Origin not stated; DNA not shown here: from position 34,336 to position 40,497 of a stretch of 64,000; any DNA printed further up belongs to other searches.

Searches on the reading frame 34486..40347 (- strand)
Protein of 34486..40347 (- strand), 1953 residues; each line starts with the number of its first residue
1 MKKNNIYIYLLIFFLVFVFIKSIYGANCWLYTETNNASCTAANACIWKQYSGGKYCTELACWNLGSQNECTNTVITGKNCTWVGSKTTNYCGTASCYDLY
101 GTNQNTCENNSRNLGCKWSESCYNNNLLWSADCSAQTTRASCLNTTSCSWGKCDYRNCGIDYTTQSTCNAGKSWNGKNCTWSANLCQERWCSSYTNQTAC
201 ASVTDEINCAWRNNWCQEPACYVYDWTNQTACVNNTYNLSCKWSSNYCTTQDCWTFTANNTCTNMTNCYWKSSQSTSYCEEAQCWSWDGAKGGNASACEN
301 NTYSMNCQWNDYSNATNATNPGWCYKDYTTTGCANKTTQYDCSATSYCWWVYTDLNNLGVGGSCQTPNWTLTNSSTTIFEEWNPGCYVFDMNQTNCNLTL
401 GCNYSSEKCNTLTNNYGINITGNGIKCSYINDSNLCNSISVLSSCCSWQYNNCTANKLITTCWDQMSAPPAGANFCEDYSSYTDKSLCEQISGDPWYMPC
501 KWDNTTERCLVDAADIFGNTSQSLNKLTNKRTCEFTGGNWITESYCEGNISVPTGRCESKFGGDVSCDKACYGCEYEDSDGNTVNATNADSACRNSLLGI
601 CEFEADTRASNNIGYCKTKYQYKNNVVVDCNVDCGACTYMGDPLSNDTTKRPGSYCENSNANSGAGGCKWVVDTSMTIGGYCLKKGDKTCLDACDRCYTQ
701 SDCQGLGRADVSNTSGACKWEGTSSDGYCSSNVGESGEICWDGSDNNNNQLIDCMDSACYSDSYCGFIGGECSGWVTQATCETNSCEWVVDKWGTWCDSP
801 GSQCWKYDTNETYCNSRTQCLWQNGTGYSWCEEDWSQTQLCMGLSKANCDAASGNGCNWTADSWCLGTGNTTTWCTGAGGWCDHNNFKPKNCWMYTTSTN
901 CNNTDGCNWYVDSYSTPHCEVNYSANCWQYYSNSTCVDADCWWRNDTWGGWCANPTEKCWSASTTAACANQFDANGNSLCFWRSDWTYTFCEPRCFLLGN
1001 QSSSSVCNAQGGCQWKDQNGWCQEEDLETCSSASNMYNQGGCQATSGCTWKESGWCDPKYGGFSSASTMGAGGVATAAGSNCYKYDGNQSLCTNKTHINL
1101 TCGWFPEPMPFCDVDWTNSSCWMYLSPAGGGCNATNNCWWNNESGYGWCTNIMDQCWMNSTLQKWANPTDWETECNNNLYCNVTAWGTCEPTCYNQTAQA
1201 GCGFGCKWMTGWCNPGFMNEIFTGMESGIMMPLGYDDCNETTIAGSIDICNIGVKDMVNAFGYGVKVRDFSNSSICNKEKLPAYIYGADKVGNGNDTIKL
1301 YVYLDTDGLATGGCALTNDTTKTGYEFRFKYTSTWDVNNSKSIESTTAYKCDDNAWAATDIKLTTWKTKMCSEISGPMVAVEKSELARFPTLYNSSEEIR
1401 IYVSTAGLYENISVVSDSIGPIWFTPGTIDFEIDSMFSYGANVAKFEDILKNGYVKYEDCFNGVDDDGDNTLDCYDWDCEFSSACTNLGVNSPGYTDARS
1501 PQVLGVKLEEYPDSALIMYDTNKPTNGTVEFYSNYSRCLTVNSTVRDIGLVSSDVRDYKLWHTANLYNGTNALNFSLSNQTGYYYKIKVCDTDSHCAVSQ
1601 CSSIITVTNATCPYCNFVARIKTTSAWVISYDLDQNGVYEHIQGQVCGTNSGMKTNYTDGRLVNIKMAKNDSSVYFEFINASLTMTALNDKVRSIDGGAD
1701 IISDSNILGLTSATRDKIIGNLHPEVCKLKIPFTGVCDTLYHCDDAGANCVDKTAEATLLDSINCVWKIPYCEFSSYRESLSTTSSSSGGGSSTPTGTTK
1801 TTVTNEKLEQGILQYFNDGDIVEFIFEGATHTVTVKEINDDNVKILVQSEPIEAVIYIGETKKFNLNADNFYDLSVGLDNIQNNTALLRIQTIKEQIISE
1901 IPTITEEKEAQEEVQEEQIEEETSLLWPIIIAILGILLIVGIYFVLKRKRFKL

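Call 31: find_encoding_contigs(protein=window:34486-40347:-, flank=10000, max_places=6)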
Protein window:34486-40347:- (1953 aa): 23 contigs read that carry it; 5 places shown.
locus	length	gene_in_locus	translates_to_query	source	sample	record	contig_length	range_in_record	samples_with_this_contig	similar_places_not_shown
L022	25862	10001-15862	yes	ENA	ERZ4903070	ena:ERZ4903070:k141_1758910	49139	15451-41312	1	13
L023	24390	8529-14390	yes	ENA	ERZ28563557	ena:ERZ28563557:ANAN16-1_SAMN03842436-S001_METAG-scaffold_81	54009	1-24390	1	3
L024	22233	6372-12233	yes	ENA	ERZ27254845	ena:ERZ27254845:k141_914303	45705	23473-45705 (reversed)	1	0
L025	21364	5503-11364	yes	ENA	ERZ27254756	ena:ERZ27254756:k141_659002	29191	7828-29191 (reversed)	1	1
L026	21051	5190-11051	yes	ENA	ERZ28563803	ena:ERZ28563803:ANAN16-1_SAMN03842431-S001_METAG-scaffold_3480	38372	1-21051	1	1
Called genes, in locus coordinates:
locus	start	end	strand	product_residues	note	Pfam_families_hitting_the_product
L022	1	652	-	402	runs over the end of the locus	PF14516:AAA_35 (faint), PF01637:ATPase_2 (weak), PF13191:AAA_16, PF13401:AAA_22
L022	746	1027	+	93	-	-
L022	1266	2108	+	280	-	-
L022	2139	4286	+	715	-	PF02517:Rce1-like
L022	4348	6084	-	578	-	PF01336:tRNA_anti-codon, PF00152:tRNA-synt_2, PF02938:GAD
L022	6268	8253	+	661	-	PF13522:GATase_6, PF13537:GATase_7, PF00733:Asn_synthase, PF03054:tRNA_Me_trans (faint), PF06508:QueC (faint), PF00733:Asn_synthase, PF01902:Diphthami_syn_2_N, PF28410:Diphthami_syn_2_C, +1 more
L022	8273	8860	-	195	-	-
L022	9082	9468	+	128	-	-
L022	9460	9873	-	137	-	PF11969:DcpS_C, PF01230:HIT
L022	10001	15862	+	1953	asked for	-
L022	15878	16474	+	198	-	PF13462:Thioredoxin_4, PF01323:DSBA (weak)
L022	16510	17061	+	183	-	PF04011:LemA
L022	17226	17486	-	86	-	-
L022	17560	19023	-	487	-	PF01336:tRNA_anti-codon, PF00152:tRNA-synt_2, PF01409:tRNA-synt_2d (faint)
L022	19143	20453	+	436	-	PF02558:ApbA (faint), PF03721:UDPG_MGDP_dh_N, PF00984:UDPG_MGDP_dh, PF03720:UDPG_MGDP_dh_C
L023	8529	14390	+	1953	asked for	-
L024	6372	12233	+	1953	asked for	-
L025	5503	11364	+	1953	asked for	-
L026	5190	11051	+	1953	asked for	-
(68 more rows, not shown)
